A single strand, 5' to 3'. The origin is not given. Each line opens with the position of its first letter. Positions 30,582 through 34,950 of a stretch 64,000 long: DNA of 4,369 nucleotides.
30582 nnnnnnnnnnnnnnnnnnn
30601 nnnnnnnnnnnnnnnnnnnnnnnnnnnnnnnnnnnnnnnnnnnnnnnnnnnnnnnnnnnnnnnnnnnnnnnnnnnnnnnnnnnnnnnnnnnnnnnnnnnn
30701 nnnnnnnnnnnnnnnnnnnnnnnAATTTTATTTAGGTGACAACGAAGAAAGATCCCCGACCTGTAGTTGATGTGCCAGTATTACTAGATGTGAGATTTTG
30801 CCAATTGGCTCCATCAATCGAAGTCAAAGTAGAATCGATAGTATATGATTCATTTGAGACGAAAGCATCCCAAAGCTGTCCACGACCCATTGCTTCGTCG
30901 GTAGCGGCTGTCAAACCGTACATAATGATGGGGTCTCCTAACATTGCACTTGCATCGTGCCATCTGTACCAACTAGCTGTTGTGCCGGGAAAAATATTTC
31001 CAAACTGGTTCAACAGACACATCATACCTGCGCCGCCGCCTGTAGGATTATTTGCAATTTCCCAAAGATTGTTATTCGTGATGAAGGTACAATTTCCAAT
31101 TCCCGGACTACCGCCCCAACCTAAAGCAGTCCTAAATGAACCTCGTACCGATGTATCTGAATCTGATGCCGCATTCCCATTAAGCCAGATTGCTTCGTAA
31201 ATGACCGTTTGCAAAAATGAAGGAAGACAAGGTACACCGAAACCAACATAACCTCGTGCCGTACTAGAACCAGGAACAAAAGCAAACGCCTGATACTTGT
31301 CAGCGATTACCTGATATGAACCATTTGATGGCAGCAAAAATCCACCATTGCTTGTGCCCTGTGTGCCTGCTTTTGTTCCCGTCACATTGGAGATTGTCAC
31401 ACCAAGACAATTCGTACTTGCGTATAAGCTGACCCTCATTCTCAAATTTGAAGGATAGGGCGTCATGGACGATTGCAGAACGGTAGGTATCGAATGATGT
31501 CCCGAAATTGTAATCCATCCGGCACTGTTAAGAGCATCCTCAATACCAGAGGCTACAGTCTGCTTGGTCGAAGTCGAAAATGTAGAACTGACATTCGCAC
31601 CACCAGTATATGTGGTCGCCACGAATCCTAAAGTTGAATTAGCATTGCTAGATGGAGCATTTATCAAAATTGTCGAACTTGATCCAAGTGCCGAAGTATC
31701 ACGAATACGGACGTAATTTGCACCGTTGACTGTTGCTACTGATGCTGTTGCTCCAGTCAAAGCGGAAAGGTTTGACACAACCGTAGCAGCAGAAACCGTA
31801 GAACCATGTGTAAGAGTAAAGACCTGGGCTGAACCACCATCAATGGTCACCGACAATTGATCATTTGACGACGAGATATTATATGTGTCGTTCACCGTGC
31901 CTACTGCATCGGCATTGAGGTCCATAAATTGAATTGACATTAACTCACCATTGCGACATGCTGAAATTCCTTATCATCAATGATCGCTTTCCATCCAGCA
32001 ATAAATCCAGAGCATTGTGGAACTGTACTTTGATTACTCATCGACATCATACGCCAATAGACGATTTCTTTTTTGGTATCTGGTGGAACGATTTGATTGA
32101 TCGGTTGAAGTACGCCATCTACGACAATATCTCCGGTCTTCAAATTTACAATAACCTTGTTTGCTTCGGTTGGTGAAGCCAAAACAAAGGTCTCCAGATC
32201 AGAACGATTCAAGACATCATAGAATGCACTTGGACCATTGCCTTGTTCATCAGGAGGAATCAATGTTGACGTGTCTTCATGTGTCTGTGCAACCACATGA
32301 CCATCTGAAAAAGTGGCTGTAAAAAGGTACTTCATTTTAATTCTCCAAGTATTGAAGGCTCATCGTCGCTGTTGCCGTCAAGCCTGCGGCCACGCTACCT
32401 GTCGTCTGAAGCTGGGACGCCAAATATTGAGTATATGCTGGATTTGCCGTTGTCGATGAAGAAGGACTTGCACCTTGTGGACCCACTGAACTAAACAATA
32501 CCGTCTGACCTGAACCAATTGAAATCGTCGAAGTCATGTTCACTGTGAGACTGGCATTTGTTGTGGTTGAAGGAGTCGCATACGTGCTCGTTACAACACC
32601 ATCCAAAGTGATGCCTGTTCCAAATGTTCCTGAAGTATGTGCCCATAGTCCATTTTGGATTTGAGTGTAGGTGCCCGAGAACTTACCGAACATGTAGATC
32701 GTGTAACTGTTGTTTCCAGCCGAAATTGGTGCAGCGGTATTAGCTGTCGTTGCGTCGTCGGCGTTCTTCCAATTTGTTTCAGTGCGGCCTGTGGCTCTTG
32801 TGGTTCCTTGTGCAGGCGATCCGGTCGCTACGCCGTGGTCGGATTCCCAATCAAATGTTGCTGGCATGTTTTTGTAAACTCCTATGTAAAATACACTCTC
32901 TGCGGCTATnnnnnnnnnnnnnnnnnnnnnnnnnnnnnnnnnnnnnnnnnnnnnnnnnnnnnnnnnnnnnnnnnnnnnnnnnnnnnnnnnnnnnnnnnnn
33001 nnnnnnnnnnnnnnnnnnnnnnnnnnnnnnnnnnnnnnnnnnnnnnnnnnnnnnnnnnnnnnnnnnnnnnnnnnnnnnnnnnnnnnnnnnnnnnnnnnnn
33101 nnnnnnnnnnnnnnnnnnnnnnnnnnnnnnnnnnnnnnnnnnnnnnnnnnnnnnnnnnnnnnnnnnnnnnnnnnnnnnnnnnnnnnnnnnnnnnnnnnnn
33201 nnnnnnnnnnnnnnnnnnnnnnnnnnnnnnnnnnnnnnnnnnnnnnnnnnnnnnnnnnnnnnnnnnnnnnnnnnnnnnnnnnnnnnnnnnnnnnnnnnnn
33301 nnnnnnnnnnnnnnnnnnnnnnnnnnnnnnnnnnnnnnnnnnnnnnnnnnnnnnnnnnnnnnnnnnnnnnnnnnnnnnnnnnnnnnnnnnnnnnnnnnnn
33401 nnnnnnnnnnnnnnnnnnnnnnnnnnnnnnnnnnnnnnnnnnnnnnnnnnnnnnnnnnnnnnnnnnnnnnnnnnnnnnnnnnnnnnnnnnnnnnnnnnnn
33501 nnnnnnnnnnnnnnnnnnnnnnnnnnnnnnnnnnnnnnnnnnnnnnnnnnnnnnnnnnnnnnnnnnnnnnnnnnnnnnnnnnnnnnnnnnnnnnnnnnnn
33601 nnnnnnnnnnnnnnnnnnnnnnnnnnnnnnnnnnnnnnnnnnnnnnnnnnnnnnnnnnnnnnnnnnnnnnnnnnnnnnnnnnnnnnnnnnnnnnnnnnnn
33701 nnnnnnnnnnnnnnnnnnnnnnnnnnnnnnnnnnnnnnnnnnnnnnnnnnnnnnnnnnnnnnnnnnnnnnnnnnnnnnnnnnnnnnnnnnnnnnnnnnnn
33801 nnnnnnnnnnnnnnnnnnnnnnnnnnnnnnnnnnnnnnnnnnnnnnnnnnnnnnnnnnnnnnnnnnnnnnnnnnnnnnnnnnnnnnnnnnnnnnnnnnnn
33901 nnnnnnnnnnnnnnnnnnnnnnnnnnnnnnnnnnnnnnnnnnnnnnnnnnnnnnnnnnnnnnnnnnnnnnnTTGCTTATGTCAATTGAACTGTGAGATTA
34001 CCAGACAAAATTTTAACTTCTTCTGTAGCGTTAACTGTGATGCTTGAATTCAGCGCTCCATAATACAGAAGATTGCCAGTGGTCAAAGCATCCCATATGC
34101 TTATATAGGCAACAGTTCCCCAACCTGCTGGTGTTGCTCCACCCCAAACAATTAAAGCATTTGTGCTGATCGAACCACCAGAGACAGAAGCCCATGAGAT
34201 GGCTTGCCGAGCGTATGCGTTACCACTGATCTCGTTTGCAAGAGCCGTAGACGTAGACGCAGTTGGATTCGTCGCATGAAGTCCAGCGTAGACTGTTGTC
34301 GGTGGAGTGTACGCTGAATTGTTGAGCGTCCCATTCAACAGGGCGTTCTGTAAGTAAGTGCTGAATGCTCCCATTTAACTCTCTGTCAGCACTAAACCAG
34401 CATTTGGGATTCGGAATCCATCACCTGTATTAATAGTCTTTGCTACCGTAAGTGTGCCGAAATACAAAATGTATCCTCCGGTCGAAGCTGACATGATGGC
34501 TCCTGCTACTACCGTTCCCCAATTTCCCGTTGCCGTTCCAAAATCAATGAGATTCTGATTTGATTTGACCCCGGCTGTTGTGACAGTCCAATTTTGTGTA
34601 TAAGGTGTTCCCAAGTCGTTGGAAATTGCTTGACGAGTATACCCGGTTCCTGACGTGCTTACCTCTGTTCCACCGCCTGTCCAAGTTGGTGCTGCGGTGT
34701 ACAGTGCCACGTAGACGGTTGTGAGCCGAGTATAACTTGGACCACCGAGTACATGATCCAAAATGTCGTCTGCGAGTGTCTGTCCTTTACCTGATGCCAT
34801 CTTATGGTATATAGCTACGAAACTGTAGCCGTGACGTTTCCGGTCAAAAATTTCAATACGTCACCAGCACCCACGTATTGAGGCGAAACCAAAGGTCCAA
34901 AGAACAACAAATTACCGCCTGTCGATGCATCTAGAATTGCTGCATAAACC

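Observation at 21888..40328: ~18.5 kb cassette of about 20 fibre-like genes inserted between the small and large terminase genes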

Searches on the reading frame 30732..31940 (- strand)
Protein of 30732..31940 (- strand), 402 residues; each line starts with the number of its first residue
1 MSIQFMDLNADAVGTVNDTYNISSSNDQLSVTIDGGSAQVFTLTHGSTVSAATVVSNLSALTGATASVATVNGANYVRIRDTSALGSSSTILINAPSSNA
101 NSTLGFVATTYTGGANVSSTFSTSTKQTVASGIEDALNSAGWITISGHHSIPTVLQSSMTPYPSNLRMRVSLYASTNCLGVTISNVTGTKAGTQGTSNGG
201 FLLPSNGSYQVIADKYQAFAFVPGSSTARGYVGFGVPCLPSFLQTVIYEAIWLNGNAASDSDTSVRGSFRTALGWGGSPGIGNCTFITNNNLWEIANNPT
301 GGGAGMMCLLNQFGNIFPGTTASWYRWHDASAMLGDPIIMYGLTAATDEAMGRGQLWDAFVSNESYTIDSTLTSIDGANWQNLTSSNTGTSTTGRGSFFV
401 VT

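Call 5: search_protein_families(library=phrogs, proteins=[window:30732-31940:-], max_evalue=0.01)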
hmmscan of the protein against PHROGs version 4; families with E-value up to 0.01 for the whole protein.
window:30732-31940:- (402 aa): 0 families

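Call 13: search_protein_families(library=pfam, proteins=[window:30732-31940:-], max_evalue=0.1)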
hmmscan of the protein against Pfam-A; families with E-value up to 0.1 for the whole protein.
window:30732-31940:- (402 aa): 0 families

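Call 23: search_solved_structures(query=window:30732-31940:-, max_evalue=1)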
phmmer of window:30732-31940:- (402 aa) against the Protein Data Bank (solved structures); distinct sequences matched with E-value up to 1: 2.
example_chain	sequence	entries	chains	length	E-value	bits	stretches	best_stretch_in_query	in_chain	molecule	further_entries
4v3r_A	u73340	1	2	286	0.0024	20.3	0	240-303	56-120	YIII_M5_AII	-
4v3q_A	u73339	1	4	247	0.025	17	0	240-304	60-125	YIII_M4_AII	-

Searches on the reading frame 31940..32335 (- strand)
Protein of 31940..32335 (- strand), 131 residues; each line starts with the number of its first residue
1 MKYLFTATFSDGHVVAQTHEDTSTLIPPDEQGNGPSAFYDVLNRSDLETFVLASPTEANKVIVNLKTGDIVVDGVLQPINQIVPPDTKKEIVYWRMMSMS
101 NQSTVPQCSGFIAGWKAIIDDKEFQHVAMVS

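Call 5: search_protein_families(library=phrogs, proteins=[window:31940-32335:-], max_evalue=0.01)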
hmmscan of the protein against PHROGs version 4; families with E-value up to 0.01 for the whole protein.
window:31940-32335:- (131 aa): 0 families

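Call 13: search_protein_families(library=pfam, proteins=[window:31940-32335:-], max_evalue=0.1)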
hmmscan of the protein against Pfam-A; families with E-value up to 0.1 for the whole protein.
window:31940-32335:- (131 aa): 0 families

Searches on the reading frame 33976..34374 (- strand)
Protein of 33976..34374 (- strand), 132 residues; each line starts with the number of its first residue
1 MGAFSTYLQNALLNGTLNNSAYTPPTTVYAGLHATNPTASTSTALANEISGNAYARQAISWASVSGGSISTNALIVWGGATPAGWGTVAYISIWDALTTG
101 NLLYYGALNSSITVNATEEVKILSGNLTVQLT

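Call 5: search_protein_families(library=phrogs, proteins=[window:33976-34374:-], max_evalue=0.01)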
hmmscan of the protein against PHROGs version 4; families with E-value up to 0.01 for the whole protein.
window:33976-34374:- (132 aa): 1 family
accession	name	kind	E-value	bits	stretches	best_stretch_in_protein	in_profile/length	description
phrog_240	-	head and packaging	1.4e-29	104.4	1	1-130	60-187/200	head protein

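Call 14: search_protein_families(library=pfam, proteins=[window:33976-34374:-], max_evalue=0.1)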
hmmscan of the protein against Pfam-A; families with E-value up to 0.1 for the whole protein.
window:33976-34374:- (132 aa): 1 family
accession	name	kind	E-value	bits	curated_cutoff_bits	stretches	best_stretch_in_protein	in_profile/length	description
PF23140.1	Gp80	-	1.7e-35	122.6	27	1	3-130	1-128/128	Podophage GP4 fiber I protein gp80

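Call 21: search_solved_structures(query=window:33976-34374:-, max_evalue=0.01, show_alignments=1)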
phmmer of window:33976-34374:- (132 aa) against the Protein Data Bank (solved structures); distinct sequences matched with E-value up to 0.01: 1.
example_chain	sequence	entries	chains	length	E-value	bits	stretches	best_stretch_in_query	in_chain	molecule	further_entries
8jou_a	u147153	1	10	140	4.4e-06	30.1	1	1-130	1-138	Virion-associated phage protein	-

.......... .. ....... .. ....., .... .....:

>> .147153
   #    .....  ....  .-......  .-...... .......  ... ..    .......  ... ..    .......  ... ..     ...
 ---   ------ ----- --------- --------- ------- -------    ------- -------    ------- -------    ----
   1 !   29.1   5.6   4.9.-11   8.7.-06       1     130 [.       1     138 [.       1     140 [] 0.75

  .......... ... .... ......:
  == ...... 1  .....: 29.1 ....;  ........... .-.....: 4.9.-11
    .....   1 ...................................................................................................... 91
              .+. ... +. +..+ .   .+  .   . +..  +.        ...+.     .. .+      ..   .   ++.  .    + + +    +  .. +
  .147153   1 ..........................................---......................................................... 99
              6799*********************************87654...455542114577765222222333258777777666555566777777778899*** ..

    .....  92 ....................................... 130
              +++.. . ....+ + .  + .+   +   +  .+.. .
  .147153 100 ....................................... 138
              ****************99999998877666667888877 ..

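Call 39: search_dna_similar(query=window:33976-34374:-, collection=phages, mode=protein, max_rows=25, max_evalue=0.00001)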
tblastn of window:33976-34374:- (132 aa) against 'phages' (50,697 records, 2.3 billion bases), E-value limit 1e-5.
Records with a match: 170; places in all: 171; records where one place covers at least 80% of the query: 47.
Best place of each record, by identity: <60% 170.
By first word of the organism name: Mycobacterium 138; Burkholderia 7; Caudoviricetes 5; Methylophilales 3; Pseudomonas 2; Phage 2; Roseobacter 2; Xanthomonas 2; Ochrobactrum 2; Psychrobacillus 1; and 6 more.
By host as written in the record: Mycobacterium smegmatis mc2 155 89; - 13; Mycobacterium smegmatis mc#155 13; Mycobacterium smegmatis mc2155 5; Mycolicibacterium smegmatis mc2155 3; Pseudomonas aeruginosa 2; Mycobacterium abscessus GD43A 2; Methylophilales bacterium FZCC0133 2; and 34 more.
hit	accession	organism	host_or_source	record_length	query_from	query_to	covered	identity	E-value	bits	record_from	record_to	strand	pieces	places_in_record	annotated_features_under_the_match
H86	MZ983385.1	Psychrobacillus phage PVJ1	Psychrobacillus sp. GC2J1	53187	1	131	99%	47.3%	2e-27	110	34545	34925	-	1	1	hypothetical protein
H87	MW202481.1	Caudoviricetes sp.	Manatee Spring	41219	1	131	99%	46.6%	1e-25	105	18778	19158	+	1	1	hypothetical protein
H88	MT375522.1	Methylophilales phage Venkman EXVC282S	Methylophilales bacterium H5P1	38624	1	131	99%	45.5%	2e-22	97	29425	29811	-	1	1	tail tube B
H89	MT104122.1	Sporosarcina phage Lietuvens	Sporosarcina aquimarina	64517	1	131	99%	43.9%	9e-25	103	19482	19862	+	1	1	hypothetical protein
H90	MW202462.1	Caudoviricetes sp.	Manatee Spring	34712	1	131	99%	43.5%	2e-24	102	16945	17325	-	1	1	hypothetical protein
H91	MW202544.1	Bacteriophage sp.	Manatee Spring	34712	1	131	99%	43.5%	2e-24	102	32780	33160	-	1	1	hypothetical protein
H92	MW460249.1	Pseudomonas phage Itty13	Pseudomonas aeruginosa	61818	1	131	99%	39.7%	3e-12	67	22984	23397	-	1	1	hypothetical protein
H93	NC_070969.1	Pseudomonas phage Itty13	Pseudomonas aeruginosa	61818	1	131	99%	39.7%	3e-12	67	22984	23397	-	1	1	head protein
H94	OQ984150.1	Phage C72C1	-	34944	1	129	98%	38.8%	2e-19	88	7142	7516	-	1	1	head protein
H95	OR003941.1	Phage DSL-LC06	Proteobacteria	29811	1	131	99%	36.9%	4e-16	79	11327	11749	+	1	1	hypothetical protein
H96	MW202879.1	Caudoviricetes sp.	Manatee Spring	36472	1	132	100%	36.6%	6e-13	70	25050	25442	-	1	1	putative minor tail protein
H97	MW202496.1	Caudoviricetes sp.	Manatee Spring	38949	3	132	98%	37.1%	2e-15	77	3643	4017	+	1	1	b-glycanase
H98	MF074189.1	Sinorhizobium phage phiM5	Sinorhizobium meliloti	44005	3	129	96%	37.8%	4e-15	76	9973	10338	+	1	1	putative minor tail protein | tail tubular protein A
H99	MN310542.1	Mycobacterium phage Keziacharles14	Mycobacterium smegmatis mc2 155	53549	5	104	76%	44.0%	1e-8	57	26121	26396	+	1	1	33: hypothetical protein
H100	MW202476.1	Caudoviricetes sp.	Manatee Spring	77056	2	132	99%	33.6%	3e-9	59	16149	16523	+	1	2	b-glycanase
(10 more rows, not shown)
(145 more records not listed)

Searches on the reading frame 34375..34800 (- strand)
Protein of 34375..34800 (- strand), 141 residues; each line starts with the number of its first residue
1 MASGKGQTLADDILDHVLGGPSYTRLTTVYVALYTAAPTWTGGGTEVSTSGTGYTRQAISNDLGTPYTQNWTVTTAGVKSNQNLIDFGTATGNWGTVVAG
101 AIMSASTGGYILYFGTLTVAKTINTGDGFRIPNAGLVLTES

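Call 5: search_protein_families(library=phrogs, proteins=[window:34375-34800:-], max_evalue=0.01)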
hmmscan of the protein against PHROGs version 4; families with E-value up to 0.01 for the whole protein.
window:34375-34800:- (141 aa): 1 family
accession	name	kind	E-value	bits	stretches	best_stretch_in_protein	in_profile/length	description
phrog_240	-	head and packaging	1.3e-20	75.1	1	1-133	59-181/200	head protein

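Call 14: search_protein_families(library=pfam, proteins=[window:34375-34800:-], max_evalue=0.1)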
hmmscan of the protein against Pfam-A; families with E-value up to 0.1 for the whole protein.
window:34375-34800:- (141 aa): 1 family
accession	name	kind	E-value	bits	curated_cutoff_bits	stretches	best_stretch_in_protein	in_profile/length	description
PF23140.1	Gp80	-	1.4e-34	119.7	27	1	7-139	4-128/128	Podophage GP4 fiber I protein gp80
